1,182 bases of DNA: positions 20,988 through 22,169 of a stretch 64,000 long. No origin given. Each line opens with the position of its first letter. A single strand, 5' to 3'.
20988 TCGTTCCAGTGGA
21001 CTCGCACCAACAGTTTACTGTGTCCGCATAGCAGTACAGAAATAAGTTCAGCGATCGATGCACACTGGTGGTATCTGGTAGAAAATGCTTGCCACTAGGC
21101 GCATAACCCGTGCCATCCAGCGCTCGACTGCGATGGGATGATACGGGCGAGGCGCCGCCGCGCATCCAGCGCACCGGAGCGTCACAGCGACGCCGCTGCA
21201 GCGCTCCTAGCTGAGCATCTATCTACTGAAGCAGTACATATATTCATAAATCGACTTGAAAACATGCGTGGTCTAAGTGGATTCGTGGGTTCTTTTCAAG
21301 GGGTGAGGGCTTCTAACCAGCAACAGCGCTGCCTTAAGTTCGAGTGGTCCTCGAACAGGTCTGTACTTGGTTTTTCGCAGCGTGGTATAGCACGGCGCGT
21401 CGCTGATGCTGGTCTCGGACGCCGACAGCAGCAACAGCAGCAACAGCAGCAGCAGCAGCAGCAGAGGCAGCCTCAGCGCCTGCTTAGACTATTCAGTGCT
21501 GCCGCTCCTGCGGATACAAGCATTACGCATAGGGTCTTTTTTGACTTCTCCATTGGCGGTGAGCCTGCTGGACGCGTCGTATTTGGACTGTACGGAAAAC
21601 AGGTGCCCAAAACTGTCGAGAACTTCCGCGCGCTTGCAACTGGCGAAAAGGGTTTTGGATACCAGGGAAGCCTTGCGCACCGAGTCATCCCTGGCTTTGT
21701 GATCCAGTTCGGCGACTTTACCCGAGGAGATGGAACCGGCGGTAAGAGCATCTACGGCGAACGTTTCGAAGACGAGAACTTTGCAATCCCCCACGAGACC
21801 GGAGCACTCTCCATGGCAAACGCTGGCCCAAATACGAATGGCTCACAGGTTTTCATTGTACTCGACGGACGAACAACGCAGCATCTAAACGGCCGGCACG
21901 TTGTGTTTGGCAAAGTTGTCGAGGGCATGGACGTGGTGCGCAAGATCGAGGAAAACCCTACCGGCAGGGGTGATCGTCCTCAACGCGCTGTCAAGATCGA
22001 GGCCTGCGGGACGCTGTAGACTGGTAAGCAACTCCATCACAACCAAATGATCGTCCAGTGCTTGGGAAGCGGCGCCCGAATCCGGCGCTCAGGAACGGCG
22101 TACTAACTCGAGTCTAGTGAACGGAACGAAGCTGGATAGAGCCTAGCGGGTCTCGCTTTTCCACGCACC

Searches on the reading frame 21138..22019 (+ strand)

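Call 37: search_protein_families(library=pfam, proteins=[window:21138-22019:+], max_evalue=0.0001)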
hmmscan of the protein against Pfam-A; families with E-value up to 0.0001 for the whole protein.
window:21138-22019:+ (293 aa): 1 family
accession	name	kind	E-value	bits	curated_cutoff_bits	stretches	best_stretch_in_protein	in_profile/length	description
PF00160.26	Pro_isomerase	-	3.1e-44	151.4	21.7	1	135-291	2-158/159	Cyclophilin type peptidyl-prolyl cis-trans isomerase/CLD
